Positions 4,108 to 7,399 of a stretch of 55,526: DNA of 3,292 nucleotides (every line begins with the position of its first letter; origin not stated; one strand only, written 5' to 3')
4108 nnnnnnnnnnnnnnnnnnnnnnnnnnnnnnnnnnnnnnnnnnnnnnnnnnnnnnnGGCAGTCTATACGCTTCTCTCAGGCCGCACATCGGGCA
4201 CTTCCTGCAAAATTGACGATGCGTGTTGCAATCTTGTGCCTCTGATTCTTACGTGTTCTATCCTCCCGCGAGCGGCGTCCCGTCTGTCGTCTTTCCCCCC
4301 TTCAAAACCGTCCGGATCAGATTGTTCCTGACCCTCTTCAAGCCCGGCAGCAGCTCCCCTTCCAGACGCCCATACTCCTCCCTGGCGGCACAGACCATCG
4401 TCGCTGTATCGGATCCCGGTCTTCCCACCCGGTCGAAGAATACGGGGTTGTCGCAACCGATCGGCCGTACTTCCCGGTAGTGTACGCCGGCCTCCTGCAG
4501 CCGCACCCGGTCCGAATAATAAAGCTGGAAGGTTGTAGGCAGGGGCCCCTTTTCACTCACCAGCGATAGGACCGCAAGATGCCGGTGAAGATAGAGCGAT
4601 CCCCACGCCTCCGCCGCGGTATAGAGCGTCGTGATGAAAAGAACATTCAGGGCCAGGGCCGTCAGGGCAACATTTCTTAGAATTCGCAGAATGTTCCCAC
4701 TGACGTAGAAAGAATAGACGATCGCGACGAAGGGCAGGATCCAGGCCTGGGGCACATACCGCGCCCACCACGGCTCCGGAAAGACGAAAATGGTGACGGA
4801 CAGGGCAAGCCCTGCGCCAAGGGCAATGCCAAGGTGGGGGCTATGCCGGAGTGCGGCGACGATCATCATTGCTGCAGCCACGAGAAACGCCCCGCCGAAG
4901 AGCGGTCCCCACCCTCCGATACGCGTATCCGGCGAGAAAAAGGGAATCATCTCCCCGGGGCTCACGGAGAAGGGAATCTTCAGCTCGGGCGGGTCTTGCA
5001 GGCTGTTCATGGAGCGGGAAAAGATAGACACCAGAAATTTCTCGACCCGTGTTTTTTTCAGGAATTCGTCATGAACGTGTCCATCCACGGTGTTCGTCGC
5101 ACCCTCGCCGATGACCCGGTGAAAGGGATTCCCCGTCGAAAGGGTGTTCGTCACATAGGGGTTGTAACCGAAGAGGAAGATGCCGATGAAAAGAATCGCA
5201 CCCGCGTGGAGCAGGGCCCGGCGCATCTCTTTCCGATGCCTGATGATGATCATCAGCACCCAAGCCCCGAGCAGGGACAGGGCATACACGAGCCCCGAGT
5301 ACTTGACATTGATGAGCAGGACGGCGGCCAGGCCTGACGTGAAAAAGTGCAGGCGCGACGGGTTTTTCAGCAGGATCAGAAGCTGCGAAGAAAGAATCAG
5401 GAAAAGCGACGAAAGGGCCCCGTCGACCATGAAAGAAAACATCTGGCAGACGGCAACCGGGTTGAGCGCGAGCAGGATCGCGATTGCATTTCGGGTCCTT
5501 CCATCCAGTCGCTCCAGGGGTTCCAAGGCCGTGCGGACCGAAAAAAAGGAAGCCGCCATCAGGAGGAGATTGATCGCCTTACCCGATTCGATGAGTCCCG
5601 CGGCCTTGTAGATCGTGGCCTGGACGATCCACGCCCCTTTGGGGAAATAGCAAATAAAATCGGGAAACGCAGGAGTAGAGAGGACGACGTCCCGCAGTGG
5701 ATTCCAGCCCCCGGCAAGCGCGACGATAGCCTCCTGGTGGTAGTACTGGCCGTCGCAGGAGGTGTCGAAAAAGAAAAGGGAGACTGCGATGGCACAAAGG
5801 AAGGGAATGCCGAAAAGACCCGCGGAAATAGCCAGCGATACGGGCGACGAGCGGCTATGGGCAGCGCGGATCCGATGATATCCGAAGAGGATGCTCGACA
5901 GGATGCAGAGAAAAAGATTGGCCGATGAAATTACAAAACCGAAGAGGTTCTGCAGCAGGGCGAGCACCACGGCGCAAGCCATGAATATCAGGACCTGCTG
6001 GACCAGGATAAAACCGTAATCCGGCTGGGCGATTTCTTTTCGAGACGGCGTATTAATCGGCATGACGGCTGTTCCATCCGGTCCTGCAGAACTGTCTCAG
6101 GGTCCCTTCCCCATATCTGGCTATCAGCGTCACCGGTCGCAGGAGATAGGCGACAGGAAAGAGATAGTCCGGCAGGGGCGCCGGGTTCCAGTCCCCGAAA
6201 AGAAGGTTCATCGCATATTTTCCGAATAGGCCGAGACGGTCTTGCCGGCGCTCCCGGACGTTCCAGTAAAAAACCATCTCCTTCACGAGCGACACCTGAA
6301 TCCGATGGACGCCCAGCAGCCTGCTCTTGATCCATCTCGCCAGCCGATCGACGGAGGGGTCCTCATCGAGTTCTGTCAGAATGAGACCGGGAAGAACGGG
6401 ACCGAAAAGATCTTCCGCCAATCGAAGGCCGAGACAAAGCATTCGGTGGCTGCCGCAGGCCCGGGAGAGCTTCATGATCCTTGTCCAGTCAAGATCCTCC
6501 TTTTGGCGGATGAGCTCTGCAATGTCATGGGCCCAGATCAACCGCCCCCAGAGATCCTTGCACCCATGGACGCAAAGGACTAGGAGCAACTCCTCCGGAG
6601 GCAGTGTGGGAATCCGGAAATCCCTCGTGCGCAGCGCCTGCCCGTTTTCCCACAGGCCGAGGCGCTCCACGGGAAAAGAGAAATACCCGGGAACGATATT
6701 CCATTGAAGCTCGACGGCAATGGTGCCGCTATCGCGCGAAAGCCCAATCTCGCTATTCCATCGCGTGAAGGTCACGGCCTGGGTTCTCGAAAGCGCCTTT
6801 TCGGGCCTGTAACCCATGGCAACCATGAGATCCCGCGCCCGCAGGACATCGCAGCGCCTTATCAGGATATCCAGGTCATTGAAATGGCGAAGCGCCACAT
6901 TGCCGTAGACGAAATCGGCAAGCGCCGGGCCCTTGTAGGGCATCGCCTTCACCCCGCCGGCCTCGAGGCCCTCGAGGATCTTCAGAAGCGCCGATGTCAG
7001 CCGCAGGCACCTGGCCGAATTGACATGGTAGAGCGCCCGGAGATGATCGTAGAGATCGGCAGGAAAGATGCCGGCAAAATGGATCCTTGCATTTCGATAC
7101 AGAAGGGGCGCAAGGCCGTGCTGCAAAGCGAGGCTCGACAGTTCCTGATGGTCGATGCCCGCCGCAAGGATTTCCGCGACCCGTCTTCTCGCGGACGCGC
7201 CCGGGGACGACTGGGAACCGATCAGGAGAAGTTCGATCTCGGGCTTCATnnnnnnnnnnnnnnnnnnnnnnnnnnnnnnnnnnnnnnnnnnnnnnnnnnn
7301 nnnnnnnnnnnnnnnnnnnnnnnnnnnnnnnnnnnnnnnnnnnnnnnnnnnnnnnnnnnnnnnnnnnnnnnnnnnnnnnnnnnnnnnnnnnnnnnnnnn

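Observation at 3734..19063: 15-kb co-directional RiPP-like cluster: four Cys-rich precursors, PqqD, three radical SAM/SPASM enzymes, kinase-like protein, S26 peptidase, transferases and ABC exporter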

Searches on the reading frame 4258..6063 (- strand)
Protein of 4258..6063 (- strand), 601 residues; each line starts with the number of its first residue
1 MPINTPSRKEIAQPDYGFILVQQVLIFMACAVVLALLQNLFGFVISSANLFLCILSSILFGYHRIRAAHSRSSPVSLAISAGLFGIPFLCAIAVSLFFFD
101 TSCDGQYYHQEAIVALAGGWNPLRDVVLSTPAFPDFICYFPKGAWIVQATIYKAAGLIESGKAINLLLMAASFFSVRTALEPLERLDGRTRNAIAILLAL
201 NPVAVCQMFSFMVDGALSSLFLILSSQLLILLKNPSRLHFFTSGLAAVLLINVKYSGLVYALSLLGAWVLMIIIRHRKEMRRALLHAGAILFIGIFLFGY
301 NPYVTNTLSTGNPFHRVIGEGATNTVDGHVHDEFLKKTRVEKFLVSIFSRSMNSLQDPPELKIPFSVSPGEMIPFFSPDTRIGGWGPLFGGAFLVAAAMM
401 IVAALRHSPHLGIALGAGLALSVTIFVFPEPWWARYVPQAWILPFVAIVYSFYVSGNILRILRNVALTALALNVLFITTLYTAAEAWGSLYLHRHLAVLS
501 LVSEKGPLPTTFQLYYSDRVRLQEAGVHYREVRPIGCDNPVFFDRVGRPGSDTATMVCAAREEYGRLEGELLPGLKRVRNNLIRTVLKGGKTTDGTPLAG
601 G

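Call 4: search_protein_families(library=ncbifam, proteins=[window:4258-6063:-], max_evalue=0.01)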
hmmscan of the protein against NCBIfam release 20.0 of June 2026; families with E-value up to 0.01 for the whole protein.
window:4258-6063:- (601 aa): 0 families

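Call 5: search_protein_families(library=pfam, proteins=[window:4258-6063:-], max_evalue=0.1)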
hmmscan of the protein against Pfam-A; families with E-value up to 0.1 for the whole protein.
window:4258-6063:- (601 aa): 1 family
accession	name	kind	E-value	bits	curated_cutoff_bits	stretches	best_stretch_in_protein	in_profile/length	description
PF13567.11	DUF4131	-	0.036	14.2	31.6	1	259-341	8-84/165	Domain of unknown function (DUF4131)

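Call 49: search_solved_structures(query=window:4258-6063:-, max_evalue=10)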
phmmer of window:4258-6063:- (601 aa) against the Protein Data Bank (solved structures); distinct sequences matched with E-value up to 10: 1.
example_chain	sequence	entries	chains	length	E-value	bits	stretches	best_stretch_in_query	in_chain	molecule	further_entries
2qlt_A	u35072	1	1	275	0.28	12.8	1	72-135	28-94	(DL)-glycerol-3-phosphatase 1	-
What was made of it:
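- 4258..6063 (-): 601-aa polytopic membrane protein of unknown family; accessory gene. No Pfam, NCBIfam or PDB match (calls 4, 5, 49).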

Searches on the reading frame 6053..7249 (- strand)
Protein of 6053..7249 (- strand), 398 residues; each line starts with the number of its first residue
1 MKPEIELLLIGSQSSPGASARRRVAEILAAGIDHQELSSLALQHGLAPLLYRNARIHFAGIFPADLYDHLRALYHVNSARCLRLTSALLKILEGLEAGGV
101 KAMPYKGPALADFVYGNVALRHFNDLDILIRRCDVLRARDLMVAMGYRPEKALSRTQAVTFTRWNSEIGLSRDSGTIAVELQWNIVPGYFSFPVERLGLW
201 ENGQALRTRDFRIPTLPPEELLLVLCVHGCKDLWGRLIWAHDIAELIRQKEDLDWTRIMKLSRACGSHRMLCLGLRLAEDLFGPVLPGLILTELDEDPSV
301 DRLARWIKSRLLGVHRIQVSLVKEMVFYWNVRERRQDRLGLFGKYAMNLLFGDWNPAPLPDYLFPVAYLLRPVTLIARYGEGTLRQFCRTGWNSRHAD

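Call 4: search_protein_families(library=ncbifam, proteins=[window:6053-7249:-], max_evalue=0.01)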
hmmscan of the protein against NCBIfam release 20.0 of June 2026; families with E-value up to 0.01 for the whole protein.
window:6053-7249:- (398 aa): 0 families

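Call 5: search_protein_families(library=pfam, proteins=[window:6053-7249:-], max_evalue=0.1)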
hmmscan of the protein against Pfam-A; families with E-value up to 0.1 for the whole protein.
window:6053-7249:- (398 aa): 1 family
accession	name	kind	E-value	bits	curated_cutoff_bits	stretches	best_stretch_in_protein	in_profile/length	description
PF14907.12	NTP_transf_5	-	1.6e-55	188.8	31.2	1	32-283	3-249/249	Uncharacterised nucleotidyltransferase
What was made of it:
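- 6053..7249 (-): NTP_transf_5 protein (LppN/PsmN-type 'nucleotidyltransferase'). PF14907 scores 188.8 bits (call 5).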

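Call 36: search_solved_structures(query=window:6053-7249:-, max_evalue=1)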
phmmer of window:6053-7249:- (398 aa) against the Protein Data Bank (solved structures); distinct sequences matched with E-value up to 1: 3.
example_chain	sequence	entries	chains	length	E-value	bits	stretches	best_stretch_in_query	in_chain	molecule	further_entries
4arq_B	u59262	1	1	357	0.21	13.7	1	123-168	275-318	PESTICIN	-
4arq_A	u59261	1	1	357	0.22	13.6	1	123-168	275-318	PESTICIN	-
6gcs_9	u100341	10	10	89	0.36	12.9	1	66-110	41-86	NIPM SUBUNIT | Subunit NIPM of NADH:Ubiquinone Oxidoreductase (Complex I)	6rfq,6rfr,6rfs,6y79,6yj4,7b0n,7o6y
